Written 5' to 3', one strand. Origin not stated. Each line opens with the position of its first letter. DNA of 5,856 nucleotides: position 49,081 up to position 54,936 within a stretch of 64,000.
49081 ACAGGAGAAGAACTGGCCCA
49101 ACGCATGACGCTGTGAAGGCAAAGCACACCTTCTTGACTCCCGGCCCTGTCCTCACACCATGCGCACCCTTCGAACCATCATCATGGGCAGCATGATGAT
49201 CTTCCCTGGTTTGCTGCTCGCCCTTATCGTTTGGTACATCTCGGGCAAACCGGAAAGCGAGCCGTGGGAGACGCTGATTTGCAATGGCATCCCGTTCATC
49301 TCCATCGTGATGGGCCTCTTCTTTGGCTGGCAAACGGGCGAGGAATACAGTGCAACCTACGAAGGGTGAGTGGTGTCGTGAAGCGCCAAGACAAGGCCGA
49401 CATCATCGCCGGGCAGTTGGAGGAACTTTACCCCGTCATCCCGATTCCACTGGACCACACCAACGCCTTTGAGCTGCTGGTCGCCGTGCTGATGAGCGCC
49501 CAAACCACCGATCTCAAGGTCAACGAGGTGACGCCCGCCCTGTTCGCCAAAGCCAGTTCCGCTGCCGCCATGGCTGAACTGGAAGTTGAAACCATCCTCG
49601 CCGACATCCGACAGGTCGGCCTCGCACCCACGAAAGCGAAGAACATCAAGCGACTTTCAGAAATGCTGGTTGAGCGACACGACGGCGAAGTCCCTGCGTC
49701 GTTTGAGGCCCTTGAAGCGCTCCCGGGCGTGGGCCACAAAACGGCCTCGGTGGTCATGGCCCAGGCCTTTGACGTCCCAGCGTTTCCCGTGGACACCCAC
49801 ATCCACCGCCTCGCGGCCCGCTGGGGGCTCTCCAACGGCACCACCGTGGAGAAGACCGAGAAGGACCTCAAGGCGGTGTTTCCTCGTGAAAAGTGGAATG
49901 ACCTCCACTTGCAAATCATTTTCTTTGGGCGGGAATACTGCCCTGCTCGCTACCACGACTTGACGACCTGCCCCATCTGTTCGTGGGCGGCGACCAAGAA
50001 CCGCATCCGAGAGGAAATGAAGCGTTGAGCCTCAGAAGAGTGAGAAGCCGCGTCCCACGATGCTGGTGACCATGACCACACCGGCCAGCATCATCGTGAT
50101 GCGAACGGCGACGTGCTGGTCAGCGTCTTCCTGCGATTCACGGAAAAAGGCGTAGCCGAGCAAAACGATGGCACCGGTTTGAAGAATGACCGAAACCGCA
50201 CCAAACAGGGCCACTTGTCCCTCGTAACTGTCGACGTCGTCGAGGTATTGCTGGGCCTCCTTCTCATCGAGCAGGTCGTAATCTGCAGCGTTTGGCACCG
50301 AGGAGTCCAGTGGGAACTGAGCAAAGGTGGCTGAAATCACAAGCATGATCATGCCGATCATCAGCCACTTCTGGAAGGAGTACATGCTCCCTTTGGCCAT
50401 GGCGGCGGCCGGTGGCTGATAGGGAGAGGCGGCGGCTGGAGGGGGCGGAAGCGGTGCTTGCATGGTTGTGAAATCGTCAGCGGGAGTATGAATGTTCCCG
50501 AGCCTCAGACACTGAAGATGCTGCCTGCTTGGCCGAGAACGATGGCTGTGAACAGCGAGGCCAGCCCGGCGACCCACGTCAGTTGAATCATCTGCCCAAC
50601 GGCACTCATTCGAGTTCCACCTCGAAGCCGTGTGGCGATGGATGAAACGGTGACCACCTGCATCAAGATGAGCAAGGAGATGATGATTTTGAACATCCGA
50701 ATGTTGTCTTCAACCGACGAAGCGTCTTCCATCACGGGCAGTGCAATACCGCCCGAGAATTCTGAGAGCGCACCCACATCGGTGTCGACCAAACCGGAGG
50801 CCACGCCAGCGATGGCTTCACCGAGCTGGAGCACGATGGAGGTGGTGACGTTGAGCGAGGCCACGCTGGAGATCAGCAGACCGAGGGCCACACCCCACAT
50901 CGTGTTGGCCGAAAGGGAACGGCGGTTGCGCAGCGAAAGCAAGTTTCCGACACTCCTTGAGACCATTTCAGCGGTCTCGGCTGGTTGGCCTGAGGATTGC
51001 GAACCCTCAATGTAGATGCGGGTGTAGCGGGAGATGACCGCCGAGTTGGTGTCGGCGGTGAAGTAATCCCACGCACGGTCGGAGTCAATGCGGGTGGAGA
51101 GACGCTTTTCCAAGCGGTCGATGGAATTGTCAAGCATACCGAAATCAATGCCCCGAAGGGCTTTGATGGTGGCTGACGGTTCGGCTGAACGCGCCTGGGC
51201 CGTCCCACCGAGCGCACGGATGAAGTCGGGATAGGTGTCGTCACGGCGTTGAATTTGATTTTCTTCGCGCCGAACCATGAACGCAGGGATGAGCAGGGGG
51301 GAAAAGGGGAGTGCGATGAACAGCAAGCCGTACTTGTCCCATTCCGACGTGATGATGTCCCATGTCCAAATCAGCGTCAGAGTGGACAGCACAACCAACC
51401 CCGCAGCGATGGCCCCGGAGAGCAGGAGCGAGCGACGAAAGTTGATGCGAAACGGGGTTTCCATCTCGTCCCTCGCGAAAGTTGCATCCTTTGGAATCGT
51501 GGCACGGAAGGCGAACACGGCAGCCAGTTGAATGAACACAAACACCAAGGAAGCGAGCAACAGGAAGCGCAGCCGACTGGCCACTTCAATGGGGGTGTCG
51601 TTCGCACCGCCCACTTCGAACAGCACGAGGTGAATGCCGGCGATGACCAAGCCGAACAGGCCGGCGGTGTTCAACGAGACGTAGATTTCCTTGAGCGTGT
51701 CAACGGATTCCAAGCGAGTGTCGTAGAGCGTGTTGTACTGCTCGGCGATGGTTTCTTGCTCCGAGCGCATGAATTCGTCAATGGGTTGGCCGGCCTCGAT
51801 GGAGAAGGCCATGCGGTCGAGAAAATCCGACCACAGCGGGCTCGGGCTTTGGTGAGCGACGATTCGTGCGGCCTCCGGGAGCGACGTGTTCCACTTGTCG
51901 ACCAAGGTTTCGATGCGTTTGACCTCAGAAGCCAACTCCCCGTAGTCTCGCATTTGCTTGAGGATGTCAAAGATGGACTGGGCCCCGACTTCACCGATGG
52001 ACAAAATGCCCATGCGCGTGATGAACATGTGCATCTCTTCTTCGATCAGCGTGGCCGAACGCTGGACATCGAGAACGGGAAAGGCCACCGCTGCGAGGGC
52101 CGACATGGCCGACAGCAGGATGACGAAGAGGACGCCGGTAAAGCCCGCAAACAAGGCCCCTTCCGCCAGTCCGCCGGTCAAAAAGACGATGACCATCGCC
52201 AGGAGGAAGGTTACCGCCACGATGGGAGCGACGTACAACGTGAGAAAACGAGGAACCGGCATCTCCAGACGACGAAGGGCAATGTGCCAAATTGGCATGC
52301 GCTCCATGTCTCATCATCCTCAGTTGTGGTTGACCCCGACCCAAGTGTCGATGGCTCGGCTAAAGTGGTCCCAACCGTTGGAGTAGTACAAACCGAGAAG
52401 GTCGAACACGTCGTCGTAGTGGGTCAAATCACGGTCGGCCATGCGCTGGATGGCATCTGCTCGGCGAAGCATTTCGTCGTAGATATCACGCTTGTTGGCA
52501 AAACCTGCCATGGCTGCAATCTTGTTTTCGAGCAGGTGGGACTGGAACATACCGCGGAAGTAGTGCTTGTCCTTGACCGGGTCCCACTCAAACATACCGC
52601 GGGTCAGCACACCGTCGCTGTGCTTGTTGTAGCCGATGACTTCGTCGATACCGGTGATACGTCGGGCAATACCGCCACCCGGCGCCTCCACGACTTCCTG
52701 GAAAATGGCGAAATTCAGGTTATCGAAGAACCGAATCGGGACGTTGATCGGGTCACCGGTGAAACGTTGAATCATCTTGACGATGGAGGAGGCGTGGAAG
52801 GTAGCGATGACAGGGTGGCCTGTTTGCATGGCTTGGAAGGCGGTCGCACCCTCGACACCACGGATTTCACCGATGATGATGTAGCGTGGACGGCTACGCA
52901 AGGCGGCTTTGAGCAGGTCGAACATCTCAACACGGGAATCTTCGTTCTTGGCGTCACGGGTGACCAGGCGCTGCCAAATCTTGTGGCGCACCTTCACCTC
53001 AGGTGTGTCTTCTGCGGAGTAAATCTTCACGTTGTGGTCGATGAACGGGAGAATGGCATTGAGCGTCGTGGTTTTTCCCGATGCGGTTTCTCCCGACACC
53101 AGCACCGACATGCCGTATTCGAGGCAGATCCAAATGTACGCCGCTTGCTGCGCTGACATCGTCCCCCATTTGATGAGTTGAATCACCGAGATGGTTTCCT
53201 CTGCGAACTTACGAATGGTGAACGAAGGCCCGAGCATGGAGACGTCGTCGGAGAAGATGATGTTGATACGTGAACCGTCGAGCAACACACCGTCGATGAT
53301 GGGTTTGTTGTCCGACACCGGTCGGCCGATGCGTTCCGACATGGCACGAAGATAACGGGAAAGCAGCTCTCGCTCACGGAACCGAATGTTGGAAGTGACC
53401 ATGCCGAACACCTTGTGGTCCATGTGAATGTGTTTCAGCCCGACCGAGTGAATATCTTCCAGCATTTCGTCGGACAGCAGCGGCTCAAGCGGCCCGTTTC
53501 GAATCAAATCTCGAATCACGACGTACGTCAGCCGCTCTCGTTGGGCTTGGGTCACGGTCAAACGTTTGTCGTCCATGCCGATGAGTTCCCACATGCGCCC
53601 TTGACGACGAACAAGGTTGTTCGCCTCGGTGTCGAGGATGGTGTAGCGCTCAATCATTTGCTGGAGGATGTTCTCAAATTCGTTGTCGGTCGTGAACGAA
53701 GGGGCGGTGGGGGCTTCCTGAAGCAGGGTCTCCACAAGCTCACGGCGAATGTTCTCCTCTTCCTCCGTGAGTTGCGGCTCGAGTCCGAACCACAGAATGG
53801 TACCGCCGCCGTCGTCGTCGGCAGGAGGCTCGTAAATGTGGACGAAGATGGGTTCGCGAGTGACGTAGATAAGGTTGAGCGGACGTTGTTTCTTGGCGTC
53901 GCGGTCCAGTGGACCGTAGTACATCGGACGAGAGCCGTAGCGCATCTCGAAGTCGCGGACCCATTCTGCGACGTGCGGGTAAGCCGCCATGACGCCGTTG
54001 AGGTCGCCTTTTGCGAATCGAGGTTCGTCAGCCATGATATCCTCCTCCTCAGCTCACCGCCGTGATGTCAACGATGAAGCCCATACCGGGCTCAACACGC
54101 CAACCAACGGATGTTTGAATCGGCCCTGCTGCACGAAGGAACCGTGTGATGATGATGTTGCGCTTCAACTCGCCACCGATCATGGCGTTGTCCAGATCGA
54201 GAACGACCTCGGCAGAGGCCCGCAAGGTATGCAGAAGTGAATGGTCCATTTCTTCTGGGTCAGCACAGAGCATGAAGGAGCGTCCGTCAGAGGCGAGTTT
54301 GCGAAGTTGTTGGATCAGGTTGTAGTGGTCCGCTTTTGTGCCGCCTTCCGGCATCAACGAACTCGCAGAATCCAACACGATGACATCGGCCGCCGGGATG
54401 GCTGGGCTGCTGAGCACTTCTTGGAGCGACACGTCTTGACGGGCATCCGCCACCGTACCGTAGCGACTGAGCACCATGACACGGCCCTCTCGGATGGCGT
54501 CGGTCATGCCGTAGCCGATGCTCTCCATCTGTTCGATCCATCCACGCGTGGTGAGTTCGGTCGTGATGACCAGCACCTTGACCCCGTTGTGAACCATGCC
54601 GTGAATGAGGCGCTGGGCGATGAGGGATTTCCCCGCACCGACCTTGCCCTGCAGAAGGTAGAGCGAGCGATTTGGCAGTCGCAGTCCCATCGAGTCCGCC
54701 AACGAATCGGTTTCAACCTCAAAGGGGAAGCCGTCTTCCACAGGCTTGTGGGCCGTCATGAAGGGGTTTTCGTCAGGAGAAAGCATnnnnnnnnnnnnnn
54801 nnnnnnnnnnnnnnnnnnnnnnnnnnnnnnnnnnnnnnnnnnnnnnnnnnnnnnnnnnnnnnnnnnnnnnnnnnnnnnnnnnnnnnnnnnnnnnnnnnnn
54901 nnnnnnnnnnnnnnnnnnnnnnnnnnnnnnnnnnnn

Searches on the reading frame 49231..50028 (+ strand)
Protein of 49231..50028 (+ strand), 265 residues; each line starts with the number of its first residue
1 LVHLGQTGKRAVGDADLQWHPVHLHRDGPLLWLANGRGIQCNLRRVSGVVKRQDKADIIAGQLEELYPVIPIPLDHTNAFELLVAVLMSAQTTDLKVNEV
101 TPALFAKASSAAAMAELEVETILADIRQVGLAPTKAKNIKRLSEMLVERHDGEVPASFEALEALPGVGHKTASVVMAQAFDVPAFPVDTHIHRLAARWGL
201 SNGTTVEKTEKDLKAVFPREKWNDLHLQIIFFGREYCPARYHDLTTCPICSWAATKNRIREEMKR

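Call 32: search_protein_families(library=pfam, proteins=[window:49231-50028:+], max_evalue=0.001)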
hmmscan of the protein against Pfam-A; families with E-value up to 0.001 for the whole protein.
window:49231-50028:+ (265 aa): 2 families
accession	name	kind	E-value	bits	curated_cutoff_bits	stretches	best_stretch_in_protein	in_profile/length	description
PF00730.31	HhH-GPD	-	1.5e-21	77.2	26.2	1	84-218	1-107/108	HhH-GPD superfamily base excision DNA repair protein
PF00633.29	HHH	-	8.1e-08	32.2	24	1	149-176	1-28/30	Helix-hairpin-helix motif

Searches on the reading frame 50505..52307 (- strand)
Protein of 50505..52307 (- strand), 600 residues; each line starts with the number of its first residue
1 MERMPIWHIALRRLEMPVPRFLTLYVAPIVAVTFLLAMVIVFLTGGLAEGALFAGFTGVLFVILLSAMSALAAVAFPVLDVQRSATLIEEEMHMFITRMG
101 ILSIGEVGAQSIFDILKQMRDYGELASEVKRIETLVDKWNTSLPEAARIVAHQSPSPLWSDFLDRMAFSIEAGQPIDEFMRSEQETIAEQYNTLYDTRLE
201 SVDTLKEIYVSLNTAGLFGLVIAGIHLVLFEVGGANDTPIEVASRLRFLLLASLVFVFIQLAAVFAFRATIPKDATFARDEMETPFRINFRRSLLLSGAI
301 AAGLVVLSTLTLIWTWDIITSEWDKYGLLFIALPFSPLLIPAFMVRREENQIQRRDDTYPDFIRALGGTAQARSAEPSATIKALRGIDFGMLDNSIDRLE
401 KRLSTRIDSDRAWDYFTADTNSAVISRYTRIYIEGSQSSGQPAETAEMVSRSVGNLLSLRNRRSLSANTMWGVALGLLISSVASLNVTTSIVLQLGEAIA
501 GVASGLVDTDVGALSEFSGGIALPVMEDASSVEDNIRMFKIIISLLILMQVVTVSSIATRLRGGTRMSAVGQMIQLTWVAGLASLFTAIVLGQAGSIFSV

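Call 13: search_protein_families(library=pfam, proteins=[window:50505-52307:-], max_evalue=0.001)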
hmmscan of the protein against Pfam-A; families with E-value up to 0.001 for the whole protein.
window:50505-52307:- (600 aa): 1 family
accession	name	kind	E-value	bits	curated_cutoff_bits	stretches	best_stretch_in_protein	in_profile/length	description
PF00482.28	T2SSF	-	3.6e-12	46.8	25.2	1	95-222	1-123/125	Type II secretion system (T2SS), protein F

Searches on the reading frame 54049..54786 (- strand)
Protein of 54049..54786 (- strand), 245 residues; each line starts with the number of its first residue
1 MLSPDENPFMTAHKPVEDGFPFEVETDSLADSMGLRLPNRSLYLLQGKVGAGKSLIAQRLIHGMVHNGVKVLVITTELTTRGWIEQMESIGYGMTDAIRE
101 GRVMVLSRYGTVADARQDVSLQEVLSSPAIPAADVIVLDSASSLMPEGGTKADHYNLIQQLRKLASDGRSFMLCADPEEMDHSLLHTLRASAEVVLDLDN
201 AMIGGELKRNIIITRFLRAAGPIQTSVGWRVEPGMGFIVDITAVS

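Call 13: search_protein_families(library=pfam, proteins=[window:54049-54786:-], max_evalue=0.001)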
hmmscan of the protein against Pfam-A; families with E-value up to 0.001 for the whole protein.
window:54049-54786:- (245 aa): 3 families
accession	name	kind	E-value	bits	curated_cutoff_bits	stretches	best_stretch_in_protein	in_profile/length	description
PF06745.19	ATPase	-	2.8e-12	46.9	26.6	1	36-215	15-204/231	KaiC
PF13481.12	AAA_25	-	0.00015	21.9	27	1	15-162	9-174/195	AAA domain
PF02367.23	TsaE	-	0.00041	20.7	26.6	1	24-67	5-48/128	Threonylcarbamoyl adenosine biosynthesis protein TsaE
